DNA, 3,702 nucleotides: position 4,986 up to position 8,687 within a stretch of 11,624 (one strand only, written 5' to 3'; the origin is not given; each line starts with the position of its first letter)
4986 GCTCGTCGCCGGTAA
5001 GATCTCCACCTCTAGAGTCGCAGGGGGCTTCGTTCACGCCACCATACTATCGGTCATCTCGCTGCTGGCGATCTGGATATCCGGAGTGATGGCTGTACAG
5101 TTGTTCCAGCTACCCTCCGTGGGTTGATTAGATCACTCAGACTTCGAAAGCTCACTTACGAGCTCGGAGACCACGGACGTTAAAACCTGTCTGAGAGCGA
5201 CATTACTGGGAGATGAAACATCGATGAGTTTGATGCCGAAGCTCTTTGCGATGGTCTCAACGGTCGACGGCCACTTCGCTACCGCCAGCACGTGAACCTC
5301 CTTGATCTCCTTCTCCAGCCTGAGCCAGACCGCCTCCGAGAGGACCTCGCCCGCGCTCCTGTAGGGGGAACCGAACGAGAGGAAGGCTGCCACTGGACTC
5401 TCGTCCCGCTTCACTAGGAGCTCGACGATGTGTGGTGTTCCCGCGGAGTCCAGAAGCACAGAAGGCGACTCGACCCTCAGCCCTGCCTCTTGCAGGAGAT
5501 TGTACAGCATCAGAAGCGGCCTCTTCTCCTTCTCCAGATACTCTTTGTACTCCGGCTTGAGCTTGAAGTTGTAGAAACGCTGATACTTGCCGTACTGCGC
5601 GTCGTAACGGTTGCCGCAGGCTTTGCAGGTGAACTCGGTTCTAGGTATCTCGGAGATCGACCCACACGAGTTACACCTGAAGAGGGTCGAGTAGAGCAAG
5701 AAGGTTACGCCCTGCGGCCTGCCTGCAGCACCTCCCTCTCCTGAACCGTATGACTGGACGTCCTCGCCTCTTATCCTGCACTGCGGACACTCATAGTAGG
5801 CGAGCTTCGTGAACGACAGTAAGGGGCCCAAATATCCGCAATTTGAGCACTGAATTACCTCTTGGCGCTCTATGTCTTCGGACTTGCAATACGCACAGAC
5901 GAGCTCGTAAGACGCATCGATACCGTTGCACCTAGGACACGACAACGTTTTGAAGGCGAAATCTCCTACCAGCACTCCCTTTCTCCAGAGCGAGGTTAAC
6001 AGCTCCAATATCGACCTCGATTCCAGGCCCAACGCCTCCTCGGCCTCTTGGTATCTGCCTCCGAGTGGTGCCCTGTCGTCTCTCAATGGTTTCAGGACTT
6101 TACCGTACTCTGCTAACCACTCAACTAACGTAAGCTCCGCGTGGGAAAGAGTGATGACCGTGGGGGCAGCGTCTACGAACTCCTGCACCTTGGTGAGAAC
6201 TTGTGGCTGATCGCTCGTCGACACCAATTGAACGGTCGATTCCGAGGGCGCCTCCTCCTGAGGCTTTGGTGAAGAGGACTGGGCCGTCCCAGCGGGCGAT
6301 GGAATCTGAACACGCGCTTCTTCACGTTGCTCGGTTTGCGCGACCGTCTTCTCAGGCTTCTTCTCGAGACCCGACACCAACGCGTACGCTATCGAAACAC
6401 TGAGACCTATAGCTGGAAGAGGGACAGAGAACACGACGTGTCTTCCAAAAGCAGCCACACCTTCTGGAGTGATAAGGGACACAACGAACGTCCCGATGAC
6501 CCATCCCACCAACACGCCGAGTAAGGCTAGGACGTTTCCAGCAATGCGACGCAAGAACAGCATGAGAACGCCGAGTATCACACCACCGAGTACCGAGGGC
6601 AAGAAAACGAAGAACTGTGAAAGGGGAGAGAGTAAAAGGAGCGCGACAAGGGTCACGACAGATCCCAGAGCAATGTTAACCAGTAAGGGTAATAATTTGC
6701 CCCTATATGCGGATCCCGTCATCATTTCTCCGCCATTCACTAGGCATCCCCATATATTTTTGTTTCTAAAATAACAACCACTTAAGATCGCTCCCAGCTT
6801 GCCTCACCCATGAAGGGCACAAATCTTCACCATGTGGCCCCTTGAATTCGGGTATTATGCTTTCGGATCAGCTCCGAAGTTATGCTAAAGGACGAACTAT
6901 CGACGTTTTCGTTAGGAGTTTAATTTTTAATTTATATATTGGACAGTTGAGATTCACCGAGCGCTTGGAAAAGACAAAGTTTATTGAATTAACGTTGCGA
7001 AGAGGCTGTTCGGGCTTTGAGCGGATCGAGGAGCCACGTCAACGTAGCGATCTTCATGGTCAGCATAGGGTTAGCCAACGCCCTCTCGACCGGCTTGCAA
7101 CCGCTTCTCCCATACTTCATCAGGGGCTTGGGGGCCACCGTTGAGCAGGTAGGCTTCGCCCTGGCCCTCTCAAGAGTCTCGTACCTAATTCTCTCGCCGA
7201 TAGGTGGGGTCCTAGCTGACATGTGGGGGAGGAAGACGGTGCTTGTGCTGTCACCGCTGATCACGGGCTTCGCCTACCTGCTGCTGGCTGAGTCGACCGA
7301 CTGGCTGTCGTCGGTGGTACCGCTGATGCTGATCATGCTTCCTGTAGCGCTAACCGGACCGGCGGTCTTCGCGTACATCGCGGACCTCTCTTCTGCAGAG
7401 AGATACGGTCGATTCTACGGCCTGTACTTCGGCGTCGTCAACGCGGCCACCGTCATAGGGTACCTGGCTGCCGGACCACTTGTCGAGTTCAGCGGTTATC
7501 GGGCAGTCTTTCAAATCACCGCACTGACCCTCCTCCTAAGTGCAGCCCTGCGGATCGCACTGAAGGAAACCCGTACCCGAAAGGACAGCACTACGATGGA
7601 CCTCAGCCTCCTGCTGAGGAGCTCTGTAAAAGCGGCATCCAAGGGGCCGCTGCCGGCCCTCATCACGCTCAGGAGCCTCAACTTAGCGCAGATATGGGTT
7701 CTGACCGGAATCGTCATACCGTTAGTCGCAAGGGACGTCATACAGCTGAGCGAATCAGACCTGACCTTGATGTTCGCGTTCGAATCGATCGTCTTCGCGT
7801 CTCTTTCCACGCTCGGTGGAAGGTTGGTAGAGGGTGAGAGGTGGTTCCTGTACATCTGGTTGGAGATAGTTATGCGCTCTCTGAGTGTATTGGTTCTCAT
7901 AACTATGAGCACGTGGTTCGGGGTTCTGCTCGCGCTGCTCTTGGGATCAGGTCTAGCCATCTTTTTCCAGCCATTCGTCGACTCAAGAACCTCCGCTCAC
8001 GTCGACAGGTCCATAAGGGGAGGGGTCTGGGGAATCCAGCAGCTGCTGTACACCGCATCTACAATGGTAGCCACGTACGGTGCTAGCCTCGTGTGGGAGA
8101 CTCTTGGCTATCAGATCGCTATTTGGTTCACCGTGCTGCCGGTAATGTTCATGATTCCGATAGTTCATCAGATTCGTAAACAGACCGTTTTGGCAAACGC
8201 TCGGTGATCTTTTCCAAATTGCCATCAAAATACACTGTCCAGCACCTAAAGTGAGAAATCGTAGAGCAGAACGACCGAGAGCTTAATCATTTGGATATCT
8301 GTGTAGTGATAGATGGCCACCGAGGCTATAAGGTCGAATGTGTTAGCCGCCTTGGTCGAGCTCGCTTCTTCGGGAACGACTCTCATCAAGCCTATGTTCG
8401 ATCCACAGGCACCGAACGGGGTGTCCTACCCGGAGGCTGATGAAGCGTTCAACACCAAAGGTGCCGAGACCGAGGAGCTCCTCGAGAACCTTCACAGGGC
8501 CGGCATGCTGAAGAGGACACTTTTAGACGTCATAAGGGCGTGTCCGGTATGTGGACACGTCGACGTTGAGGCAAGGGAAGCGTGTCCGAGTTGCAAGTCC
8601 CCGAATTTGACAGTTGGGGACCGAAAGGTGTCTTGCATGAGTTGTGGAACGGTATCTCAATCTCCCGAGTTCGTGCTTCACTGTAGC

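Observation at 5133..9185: Paralogous helical-domain plus double Zn-ribbon module in a membrane-tethered protein and a soluble wHTH protein: candidate sensor/regulator pair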

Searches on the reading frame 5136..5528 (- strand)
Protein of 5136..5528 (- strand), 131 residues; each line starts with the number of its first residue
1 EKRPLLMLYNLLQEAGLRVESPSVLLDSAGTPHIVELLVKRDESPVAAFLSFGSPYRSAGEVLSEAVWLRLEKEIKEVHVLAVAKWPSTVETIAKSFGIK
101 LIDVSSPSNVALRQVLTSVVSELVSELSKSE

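Call 72: search_protein_families(library=pfam, proteins=[window:5136-5528:-], max_evalue=10)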
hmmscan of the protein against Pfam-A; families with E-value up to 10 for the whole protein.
window:5136-5528:- (131 aa): 0 families

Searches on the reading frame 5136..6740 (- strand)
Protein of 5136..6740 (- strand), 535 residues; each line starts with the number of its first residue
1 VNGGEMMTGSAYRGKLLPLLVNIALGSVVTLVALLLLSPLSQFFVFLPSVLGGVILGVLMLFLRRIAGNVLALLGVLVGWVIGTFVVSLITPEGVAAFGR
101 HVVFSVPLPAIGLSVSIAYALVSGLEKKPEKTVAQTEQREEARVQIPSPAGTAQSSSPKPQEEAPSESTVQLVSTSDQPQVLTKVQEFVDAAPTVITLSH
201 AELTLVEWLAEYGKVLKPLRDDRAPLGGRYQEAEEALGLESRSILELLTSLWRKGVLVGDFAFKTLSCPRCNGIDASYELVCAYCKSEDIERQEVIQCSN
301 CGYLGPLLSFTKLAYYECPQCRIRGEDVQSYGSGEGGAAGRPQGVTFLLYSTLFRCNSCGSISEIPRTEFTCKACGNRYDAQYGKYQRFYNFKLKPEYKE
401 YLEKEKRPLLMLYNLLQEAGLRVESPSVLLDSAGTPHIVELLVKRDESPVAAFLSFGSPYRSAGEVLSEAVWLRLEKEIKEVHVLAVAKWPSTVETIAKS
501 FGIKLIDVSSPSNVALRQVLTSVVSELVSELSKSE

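Call 4: search_protein_families(library=pfam, proteins=[window:5136-6740:-], max_evalue=1)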
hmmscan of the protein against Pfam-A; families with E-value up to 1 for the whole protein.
window:5136-6740:- (535 aa): 8 families
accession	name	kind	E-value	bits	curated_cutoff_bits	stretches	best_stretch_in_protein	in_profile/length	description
PF18551.6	TackOD1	-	4e-24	85.6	32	2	200-322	8-131/188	Thaumarchaeal output domain 1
PF03604.18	Zn_ribbon_RPAB4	-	0.029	14.5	24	1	281-303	2-25/32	DNA directed RNA polymerase, 7 kDa subunit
PF07282.18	Cas12f1-like_TNB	-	0.032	14.8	26.3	1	354-382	29-53/60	Cas12f1-like, TNB domain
PF01155.25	HypA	-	0.034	14.6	28.9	1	353-378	70-95/112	Hydrogenase/urease nickel incorporation, metallochaperone, hypA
PF04810.20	zf-Sec23_Sec24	-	0.13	12.8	25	0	296-324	2-32/39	Sec23/Sec24 zinc finger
PF23458.2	DUF7130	-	0.14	12.5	35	0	353-379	53-80/89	Domain of unknown function (DUF7130)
PF18912.6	DZR_2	-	0.19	12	27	0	355-379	9-31/56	Double zinc ribbon domain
PF25471.1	TM_PetC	-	0.55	10.5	37.1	0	21-45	13-37/48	Iron-sulfur subunit PetC transmembrane anchor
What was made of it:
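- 5133..6740 (-): Gene A: membrane-anchored TackOD1-family protein (535 aa from the GTG start; NCBI calls a 489-aa version). Pfam TackOD1 E=4e-24 (call 4).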

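Call 11: find_homologous_proteins(query=window:5136-6740:-, max_evalue=0.001)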
Query window:5136-6740:- (535 aa): 4 proteins with E <= 0.001 among 8000 candidates.
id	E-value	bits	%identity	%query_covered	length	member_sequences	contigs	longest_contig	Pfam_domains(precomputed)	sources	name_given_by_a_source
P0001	0.0e+0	1081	100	91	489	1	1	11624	PF18551.7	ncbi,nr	ncbi:MAG: hypothetical protein NZ988_05565 [Thaumarchaeota archaeon]|nr:hypothetical protein [Candid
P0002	7.0e-248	841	74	94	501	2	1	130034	PF18551.7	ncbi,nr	ncbi:MAG: hypothetical protein RMJ75_05790 [Nitrososphaerota archaeon]|nr:hypothetical protein [Nitr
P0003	6.4e-230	782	65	99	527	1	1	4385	PF18551.7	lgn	-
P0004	2.3e-160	553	76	58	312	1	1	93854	PF18551.7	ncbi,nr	ncbi:MAG: hypothetical protein RMJ30_06815, partial [Nitrososphaerota archaeon]|nr:hypothetical prot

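Call 13: find_encoding_contigs(protein=P0002, flank=10000, max_places=3)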
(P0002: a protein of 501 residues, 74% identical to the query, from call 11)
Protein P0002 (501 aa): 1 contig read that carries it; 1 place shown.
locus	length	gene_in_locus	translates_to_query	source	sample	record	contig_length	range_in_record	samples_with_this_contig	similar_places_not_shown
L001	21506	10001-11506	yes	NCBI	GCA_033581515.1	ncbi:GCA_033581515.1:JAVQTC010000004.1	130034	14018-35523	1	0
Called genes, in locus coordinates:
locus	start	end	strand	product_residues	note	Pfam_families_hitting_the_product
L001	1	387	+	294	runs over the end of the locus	-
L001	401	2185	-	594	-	PF00437:T2SSE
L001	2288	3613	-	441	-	-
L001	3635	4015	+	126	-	-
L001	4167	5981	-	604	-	-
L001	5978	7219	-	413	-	-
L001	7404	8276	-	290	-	PF18551:TackOD1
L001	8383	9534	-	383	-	PF07690:MFS_1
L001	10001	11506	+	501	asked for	PF18551:TackOD1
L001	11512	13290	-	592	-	PF00482:T2SSF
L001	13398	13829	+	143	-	-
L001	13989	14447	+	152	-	-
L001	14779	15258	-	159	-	PF20251:Big_14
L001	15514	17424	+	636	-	PF00662:Proton_antipo_N, PF00361:Proton_antipo_M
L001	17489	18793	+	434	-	PF12704:MacB_PCD, PF02687:FtsX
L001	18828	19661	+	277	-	PF00248:Aldo_ket_red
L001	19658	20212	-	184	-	PF04238:DUF420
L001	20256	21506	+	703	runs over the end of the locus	PF04945:YHS, PF00122:E1-E2_ATPase, PF00702:Hydrolase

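Call 20: search_protein_families(library=ncbifam, proteins=[window:5136-6740:-], max_evalue=0.1)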
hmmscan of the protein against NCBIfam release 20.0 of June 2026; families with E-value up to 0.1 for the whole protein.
window:5136-6740:- (535 aa): 1 family
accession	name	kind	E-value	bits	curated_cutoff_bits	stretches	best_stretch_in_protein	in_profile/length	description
NF050115.1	membrane_Rv2732c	subfamily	0.0046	16.6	60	1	40-88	66-113/177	Rv2732c family membrane protein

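Call 23: search_protein_representatives(alignment_id=A1)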
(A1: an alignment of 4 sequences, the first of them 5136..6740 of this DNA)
Query: 4 sequences, 529 profile positions. Proteins with E-value up to 0.001 (for the whole library): 604; up to 1e-10: 111; up to 1e-30: 9. The best 150 are listed.
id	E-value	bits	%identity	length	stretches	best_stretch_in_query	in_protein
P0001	0.0e+00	1018.2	-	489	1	41-529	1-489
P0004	1.1e-210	716.9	-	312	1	218-529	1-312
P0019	6.1e-107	374.6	-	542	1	11-520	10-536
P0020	8.0e-38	146.5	-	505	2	131-465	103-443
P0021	2.5e-37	144.9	-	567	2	12-508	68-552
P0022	1.4e-36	142.5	-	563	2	192-509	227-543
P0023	9.1e-36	139.8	-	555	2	130-516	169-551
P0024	1.7e-34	135.6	-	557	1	25-446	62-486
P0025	9.8e-31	123.2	-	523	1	21-446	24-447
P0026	1.8e-28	115.7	-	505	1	21-446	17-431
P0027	3.2e-23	98.3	-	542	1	53-522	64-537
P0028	1.8e-19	86.0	-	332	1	222-449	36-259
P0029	7.6e-19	83.9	-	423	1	192-430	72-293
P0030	9.3e-19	83.6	-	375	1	206-499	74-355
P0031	9.4e-19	83.6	-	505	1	164-443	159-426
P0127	1.0e-10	57.1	-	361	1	199-509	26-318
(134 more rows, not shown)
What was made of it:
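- Closest known: TackOD1 domain proteins. Same: A's cytoplasmic part aligns end to end with the common 320-350-aa stand-alone proteins (call 23).
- A profile search finds 604 relatives, most of them about 320-350-aa soluble proteins matching A residues 200-510 (call 23).
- Tried and rejected: The exhaustive profile search was needed (call 23).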

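Call 44: find_encoding_contigs(protein=P0004, flank=10000, max_places=3)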
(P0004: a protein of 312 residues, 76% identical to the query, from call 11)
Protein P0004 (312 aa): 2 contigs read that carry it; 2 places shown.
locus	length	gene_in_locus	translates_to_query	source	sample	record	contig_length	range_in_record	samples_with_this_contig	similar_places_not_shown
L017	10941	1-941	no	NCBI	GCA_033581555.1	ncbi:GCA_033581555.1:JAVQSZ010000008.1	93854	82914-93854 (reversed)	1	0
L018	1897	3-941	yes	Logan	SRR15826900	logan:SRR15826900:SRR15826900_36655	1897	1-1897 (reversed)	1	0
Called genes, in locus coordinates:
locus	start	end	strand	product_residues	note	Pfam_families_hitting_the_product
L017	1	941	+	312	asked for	PF18551:TackOD1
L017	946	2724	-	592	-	PF00482:T2SSF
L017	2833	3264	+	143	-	-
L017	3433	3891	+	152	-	-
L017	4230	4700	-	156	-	PF20251:Big_14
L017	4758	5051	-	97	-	PF03477:ATP-cone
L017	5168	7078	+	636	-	PF00662:Proton_antipo_N, PF00361:Proton_antipo_M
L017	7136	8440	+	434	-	PF12704:MacB_PCD, PF02687:FtsX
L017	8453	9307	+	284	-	PF00248:Aldo_ket_red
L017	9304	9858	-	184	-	PF04238:DUF420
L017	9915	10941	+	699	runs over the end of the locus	PF04945:YHS, PF00122:E1-E2_ATPase, PF00702:Hydrolase, PF08282:Hydrolase_3 (faint)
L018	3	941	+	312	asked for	PF18551:TackOD1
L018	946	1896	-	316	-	?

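Call 45: find_encoding_contigs(protein=P0021, flank=10000, max_places=3)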
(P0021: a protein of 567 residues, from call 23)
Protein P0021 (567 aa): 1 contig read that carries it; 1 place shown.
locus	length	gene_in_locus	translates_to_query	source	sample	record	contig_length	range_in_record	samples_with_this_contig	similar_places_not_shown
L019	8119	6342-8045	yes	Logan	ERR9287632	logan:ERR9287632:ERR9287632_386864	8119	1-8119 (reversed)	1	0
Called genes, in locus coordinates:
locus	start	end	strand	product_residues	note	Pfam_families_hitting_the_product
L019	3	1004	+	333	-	?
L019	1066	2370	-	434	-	-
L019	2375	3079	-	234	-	-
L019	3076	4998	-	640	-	-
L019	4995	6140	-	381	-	-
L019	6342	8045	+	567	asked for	PF18551:TackOD1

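Call 49: find_related_loci(query=A5, collection=metagenome_contigs, flank=8000)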
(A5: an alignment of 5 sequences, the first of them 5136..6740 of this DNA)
Query A5 (535 aa) in metagenome_contigs; peptide patterns used: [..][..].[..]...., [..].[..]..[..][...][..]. (x = any residue, [..] = any of these).
128 stretches matched a pattern; 4 encode a relative of the query (tblastn E <= 1e-3); 4 distinct loci.
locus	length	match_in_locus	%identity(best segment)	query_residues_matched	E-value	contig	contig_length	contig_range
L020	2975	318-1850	35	29-527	4e-93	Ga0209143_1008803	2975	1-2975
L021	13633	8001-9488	35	29-527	3e-91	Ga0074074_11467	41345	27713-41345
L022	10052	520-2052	36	29-527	2e-90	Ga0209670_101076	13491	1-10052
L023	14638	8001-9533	36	29-527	9e-90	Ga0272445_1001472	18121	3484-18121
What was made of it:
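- Tried and rejected: I repeated it with 5 sequences (call 49).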

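Call 65: find_encoding_contigs(protein=P0024, flank=8000, max_places=2)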
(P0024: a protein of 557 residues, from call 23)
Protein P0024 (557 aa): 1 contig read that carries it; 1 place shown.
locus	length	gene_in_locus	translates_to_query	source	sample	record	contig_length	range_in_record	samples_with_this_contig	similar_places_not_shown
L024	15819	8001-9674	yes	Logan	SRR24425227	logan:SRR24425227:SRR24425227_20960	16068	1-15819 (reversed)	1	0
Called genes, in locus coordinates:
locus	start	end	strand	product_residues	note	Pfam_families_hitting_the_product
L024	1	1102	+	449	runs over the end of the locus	?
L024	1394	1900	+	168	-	-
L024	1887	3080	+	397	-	-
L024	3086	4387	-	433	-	-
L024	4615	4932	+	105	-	-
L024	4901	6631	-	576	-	-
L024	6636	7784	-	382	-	-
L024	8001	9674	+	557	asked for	PF18551:TackOD1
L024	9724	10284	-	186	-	PF05175:MTS, PF13489:Methyltransf_23 (weak), PF13649:Methyltransf_25, PF13847:Methyltransf_31 (weak), PF08241:Methyltransf_11, PF08242:Methyltransf_12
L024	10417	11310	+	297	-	PF00941:FAD_binding_5, PF03450:CO_deh_flav_C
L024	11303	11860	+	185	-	PF01799:Fer2_2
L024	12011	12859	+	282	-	PF01040:UbiA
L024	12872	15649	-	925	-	PF02629:CoA_binding, PF13380:CoA_binding_2, PF13607:Succ_CoA_lig, PF19045:Ligase_CoA_2, PF13549:ATP-grasp_5, PF13302:Acetyltransf_3, PF00583:Acetyltransf_1, PF13508:Acetyltransf_7 (weak)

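Call 66: find_encoding_contigs(protein=P0026, flank=8000, max_places=2)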
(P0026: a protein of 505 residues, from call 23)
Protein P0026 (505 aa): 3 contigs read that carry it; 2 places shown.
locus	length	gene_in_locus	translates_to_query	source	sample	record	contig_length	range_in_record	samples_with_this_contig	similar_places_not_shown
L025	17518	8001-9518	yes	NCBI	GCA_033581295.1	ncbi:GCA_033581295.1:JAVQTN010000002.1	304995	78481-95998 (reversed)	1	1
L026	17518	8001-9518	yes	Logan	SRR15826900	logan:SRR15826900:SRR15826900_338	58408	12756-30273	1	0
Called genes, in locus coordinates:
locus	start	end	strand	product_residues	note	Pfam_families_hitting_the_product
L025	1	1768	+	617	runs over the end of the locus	PF00496:SBP_bac_5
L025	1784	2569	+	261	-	PF00932:LTD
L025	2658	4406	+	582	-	PF23990:PilB3_N (faint), PF00437:T2SSE, PF13476:AAA_23 (faint), PF13555:AAA_29 (weak)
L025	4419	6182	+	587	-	PF00482:T2SSF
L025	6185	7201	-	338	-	-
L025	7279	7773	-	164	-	-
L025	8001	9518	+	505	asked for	PF18551:TackOD1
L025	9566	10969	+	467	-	PF00206:Lyase_1, PF10415:FumaraseC_C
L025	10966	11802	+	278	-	PF04414:tRNA_deacylase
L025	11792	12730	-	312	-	PF10120:ThiN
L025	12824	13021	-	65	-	PF01402:RHH_1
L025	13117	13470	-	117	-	PF10015:ThermoDBP-RP_arch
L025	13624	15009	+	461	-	PF01546:Peptidase_M20, PF07687:M20_dimer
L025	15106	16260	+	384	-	PF01751:Toprim (weak), PF13155:Toprim_2 (weak), PF13662:Toprim_4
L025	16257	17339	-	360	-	PF26356:Pelota_N, PF03465:eRF1_3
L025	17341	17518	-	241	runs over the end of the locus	-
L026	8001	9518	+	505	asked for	PF18551:TackOD1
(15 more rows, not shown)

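Call 67: find_encoding_contigs(protein=P0127, flank=8000, max_places=3)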
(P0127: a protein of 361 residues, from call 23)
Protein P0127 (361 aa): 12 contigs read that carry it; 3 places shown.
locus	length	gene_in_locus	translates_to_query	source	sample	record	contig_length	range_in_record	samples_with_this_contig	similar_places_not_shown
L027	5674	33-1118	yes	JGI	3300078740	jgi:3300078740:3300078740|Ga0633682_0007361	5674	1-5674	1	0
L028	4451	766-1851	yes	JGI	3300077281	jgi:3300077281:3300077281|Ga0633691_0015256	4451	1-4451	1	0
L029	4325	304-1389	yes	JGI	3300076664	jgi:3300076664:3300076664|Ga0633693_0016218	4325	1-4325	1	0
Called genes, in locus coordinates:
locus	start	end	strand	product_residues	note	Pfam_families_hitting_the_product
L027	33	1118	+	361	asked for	PF18551:TackOD1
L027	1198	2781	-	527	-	PF07995:GSDH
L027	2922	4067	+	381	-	-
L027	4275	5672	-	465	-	?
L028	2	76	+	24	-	?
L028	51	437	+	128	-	-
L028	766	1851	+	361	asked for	PF18551:TackOD1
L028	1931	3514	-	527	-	PF07995:GSDH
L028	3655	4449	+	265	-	?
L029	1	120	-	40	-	?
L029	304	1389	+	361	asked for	PF18551:TackOD1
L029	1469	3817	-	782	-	PF13385:Laminin_G_3, PF07995:GSDH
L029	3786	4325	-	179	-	?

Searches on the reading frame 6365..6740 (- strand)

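Call 72: search_protein_families(library=pfam, proteins=[window:6365-6740:-], max_evalue=10)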
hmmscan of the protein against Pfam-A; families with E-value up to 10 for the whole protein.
window:6365-6740:- (125 aa): 3 families
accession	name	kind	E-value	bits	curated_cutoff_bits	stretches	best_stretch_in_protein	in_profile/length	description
PF19764.4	DUF6251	-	2.1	8.6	26.5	1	62-97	79-116/126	Family of unknown function (DUF6251)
PF25471.1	TM_PetC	-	3.3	8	37.1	1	21-45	13-37/48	Iron-sulfur subunit PetC transmembrane anchor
PF11833.13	CPP1-like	-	6.1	6.9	28.4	0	26-96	100-169/196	Protein CHAPERONE-LIKE PROTEIN OF POR1-like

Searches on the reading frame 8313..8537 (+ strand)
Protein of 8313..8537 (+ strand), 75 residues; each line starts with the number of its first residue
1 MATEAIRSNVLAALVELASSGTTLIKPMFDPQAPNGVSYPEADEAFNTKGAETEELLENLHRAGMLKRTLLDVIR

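Call 72: search_protein_families(library=pfam, proteins=[window:8313-8537:+], max_evalue=10)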
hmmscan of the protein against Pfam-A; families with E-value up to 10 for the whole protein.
window:8313-8537:+ (75 aa): 3 families
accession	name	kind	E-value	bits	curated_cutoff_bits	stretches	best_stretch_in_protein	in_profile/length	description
PF18551.6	TackOD1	-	0.0018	18.3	32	1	13-74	13-74/188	Thaumarchaeal output domain 1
PF22979.2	HTH_69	-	0.023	15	27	1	34-69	24-59/69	Winged helix-turn-helix domain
PF10616.14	DUF2471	-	0.085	13.5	25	1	5-47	42-81/110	Protein of unknown function (DUF2471)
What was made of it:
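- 8337..8531 (+): B residues 9-73: TackOD1 helical, winged-helix-like part. Pfam HTH_69 is weak, E=0.023 (call 72).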
